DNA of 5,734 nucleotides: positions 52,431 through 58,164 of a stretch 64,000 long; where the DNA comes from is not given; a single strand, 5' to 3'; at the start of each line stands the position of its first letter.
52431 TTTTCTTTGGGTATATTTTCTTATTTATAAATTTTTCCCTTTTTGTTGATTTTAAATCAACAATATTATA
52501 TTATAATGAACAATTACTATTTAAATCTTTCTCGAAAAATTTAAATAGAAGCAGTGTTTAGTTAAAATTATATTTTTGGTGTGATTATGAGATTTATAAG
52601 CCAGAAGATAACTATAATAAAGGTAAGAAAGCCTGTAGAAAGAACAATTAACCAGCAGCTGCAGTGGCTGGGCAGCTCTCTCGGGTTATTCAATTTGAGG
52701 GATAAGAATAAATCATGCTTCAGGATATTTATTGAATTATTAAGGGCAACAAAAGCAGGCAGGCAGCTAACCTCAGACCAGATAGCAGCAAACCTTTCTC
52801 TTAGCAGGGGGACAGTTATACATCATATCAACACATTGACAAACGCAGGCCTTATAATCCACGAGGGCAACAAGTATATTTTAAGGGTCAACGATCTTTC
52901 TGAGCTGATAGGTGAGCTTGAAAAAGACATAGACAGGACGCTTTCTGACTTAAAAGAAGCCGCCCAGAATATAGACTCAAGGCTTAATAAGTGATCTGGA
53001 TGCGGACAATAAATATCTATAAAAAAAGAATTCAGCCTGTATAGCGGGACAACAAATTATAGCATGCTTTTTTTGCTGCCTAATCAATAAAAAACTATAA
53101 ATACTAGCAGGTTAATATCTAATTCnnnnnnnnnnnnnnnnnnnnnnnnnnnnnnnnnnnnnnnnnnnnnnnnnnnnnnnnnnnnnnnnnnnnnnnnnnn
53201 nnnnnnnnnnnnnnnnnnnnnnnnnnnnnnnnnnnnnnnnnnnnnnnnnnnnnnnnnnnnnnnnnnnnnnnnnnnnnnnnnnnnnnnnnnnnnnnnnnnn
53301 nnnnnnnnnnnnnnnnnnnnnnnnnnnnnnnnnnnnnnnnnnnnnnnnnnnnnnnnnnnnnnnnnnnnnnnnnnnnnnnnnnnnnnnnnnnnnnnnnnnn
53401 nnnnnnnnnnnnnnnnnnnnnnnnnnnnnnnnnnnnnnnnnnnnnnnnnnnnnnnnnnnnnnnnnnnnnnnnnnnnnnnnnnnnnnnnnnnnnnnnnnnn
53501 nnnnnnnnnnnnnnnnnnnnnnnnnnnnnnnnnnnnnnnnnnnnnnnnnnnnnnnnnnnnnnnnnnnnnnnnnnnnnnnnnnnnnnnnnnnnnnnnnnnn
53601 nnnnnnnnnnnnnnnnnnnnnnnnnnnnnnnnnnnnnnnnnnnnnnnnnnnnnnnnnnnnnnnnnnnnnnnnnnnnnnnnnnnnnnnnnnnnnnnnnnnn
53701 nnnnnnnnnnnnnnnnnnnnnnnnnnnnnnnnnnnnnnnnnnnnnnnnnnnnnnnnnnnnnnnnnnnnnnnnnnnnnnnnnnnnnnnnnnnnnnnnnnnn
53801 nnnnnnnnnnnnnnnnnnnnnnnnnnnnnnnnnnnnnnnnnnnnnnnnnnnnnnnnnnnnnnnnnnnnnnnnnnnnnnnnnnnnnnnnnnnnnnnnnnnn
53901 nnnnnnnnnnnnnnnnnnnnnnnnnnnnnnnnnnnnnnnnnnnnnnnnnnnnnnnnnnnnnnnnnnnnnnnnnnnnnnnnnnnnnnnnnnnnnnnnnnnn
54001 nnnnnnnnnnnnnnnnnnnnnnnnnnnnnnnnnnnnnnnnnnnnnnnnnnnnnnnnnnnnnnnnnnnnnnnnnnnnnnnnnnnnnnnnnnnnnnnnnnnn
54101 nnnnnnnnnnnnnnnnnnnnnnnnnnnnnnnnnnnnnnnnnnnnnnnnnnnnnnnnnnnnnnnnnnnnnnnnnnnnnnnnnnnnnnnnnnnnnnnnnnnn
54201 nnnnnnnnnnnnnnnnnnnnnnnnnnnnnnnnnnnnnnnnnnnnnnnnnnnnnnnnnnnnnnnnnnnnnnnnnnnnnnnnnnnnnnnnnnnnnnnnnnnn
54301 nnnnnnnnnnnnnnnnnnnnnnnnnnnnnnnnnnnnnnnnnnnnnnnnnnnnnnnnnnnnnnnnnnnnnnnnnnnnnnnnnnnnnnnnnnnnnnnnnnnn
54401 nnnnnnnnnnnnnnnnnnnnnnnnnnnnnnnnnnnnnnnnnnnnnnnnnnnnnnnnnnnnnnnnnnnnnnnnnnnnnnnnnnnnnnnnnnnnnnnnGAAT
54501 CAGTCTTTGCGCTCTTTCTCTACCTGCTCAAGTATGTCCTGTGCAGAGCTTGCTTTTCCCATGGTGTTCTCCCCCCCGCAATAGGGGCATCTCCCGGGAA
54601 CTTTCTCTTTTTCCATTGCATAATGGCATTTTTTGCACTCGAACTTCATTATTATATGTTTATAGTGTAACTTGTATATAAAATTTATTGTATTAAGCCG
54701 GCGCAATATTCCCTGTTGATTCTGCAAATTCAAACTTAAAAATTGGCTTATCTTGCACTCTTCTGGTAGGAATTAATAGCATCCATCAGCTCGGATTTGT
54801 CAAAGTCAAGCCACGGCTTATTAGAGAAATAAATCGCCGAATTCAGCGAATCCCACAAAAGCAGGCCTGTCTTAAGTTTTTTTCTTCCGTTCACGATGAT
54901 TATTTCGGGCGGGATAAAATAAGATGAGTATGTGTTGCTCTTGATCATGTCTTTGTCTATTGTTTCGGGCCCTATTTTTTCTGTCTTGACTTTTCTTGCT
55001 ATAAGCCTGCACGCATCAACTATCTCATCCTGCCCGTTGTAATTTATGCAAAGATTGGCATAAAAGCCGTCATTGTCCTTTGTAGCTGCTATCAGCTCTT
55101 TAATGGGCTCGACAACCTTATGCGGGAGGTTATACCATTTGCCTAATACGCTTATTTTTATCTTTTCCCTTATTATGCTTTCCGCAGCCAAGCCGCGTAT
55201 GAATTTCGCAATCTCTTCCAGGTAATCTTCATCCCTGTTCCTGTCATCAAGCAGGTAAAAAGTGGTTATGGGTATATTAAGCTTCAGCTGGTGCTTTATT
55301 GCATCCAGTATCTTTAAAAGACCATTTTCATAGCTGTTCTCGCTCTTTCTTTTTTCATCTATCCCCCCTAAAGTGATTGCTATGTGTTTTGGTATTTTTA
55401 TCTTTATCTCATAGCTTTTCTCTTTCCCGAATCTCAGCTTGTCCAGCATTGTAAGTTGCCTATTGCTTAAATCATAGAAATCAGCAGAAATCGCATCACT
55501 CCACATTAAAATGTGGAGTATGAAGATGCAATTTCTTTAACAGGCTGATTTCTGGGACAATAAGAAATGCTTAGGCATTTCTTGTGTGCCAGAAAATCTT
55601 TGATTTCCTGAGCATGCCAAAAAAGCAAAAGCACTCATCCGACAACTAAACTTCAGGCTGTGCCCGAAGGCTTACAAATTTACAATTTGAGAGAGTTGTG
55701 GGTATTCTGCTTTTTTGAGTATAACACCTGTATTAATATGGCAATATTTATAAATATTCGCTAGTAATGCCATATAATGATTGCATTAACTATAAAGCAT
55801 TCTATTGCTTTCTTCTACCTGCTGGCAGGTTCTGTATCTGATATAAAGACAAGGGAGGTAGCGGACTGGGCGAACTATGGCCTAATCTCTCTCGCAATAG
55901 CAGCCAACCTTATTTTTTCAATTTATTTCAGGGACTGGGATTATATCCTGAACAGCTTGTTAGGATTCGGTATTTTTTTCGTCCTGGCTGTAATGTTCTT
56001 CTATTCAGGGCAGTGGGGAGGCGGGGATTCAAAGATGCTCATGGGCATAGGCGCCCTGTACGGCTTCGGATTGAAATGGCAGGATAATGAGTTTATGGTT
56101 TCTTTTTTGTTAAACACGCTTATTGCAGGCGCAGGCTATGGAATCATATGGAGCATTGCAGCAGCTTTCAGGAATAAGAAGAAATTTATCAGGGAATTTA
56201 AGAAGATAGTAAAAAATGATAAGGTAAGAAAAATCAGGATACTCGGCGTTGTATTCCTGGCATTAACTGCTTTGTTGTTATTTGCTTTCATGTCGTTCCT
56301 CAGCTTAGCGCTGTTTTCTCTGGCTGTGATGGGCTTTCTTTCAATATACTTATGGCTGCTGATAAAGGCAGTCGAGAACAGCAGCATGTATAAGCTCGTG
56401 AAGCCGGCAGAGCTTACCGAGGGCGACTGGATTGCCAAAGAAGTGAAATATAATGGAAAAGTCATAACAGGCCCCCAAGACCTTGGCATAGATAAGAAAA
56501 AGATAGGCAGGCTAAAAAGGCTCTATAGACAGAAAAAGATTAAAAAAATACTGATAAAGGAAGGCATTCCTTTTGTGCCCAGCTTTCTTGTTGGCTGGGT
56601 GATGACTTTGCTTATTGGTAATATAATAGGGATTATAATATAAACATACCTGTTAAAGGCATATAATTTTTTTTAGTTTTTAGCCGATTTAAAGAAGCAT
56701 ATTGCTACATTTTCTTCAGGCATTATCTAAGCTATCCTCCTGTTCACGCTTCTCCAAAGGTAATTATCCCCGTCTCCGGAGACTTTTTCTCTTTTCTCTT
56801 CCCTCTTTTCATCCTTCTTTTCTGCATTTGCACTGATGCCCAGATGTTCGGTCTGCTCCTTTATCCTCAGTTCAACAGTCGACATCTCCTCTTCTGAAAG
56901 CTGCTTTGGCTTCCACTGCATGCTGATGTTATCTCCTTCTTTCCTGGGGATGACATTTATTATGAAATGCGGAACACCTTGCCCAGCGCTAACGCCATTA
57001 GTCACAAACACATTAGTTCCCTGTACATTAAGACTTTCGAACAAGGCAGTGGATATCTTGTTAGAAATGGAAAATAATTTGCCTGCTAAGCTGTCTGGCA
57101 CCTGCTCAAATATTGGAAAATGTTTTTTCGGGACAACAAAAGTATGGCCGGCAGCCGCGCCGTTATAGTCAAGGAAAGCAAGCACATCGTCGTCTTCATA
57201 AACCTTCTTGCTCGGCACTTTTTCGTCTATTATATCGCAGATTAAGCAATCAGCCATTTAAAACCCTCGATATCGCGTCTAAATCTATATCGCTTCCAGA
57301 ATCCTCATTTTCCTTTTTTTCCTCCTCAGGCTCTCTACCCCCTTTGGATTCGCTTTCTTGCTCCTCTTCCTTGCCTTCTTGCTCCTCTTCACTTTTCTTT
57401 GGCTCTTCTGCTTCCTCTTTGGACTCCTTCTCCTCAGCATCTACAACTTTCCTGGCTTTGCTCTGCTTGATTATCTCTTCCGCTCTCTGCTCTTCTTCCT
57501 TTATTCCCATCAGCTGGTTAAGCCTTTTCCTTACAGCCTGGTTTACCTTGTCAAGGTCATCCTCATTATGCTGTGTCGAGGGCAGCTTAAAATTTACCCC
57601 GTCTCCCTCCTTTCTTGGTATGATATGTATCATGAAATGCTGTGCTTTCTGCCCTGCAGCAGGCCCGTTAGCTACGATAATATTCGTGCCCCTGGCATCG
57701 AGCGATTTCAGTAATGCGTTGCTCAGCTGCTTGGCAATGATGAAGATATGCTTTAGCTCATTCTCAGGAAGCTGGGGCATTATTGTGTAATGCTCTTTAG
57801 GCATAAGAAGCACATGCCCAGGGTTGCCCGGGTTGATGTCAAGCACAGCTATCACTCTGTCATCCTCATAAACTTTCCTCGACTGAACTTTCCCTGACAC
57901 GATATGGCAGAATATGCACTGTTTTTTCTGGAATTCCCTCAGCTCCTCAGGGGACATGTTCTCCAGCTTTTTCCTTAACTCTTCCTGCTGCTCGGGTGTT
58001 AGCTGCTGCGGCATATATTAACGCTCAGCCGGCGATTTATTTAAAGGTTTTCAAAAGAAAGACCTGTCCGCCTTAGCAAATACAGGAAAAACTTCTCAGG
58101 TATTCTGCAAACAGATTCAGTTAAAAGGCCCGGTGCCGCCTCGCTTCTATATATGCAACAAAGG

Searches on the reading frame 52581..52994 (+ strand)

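Call 19: search_protein_families(library=pfam, proteins=[window:52581-52994:+], max_evalue=0.01)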
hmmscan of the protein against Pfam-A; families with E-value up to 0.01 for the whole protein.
window:52581-52994:+ (137 aa): 11 families
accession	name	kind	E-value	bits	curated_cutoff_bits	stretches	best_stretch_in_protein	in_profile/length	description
PF01022.26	HTH_5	-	7.5e-08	32.6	22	1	61-92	14-45/47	Bacterial regulatory protein, arsR family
PF13412.12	HTH_24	-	5.7e-06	26.2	21.9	1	60-92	15-47/48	Winged helix-turn-helix DNA-binding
PF08279.18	HTH_11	-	8.7e-06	26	25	1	58-94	11-47/55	HTH domain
PF12840.13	HTH_20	-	1.2e-05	25.6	27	1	52-93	8-49/51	Helix-turn-helix domain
PF13545.12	HTH_Crp_2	-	3.1e-05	24.3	27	1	62-109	22-67/70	Crp-like helix-turn-helix domain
PF09339.16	HTH_IclR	-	0.00014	22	22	1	58-92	13-48/52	IclR helix-turn-helix domain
PF13730.12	HTH_36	-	0.0024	18.1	25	1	66-92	29-55/55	Helix-turn-helix domain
PF02082.26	Rrf2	-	0.0035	17.9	30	1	45-92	7-53/132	Iron-dependent Transcriptional regulator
PF12802.13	MarR_2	-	0.0039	17.8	27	1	54-96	11-54/61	MarR family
PF14493.12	HTH_40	-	0.0049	17.6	27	1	62-128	12-76/89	Helix-turn-helix domain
PF14947.12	HTH_45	-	0.0072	16.8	25.5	0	46-101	4-58/77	Winged helix-turn-helix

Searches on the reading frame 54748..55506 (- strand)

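Call 19: search_protein_families(library=pfam, proteins=[window:54748-55506:-], max_evalue=0.01)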
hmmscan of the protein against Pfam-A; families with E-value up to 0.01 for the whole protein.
window:54748-55506:- (252 aa): 1 family
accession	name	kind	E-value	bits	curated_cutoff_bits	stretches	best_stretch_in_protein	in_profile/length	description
PF01255.24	Prenyltransf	-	2.3e-31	109.5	27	1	53-252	14-216/219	Putative undecaprenyl diphosphate synthase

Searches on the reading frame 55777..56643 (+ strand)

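Call 19: search_protein_families(library=pfam, proteins=[window:55777-56643:+], max_evalue=0.01)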
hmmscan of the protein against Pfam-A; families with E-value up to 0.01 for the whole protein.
window:55777-56643:+ (288 aa): 2 families
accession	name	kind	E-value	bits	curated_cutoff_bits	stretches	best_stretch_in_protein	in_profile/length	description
PF01478.23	Peptidase_A24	-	5.9e-12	46.4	26.5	1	11-123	3-104/104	Type IV leader peptidase family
PF06847.16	Arc_PepC_II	-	0.00012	23.1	29.9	1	238-282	47-92/93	Archaeal Peptidase A24 C-terminus Type II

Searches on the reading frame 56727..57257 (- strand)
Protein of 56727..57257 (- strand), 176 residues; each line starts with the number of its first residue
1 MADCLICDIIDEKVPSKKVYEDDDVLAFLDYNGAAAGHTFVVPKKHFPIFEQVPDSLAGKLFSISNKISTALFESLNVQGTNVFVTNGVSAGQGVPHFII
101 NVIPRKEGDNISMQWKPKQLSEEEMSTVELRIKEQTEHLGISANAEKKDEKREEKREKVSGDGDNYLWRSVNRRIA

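Call 19: search_protein_families(library=pfam, proteins=[window:56727-57257:-], max_evalue=0.01)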
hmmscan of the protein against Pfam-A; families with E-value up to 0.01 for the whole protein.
window:56727-57257:- (176 aa): 2 families
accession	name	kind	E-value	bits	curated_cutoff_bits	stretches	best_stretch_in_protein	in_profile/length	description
PF01230.28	HIT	-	4.4e-19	69.4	21.5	1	13-107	3-97/98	HIT domain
PF11969.13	DcpS_C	-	2e-09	38.4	24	1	4-103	2-100/114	Scavenger mRNA decapping enzyme C-term binding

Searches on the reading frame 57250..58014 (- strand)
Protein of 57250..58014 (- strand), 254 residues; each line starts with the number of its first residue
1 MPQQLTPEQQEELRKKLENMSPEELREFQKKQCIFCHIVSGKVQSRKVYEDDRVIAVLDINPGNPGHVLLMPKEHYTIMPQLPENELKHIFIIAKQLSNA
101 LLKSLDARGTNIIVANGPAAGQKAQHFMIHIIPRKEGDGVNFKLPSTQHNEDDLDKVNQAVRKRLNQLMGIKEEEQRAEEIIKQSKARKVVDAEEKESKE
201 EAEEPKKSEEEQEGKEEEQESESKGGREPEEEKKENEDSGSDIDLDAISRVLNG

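Call 19: search_protein_families(library=pfam, proteins=[window:57250-58014:-], max_evalue=0.01)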
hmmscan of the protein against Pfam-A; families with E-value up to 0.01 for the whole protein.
window:57250-58014:- (254 aa): 3 families
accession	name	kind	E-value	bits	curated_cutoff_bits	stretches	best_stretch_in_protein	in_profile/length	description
PF01230.28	HIT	-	4.9e-22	78.8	21.5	1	42-136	3-97/98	HIT domain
PF11969.13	DcpS_C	-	3.3e-12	47.3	24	1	32-133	1-101/114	Scavenger mRNA decapping enzyme C-term binding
PF04677.20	CwfJ_C_1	-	0.0023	18.2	21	1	29-133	10-108/122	Protein similar to CwfJ C-terminus 1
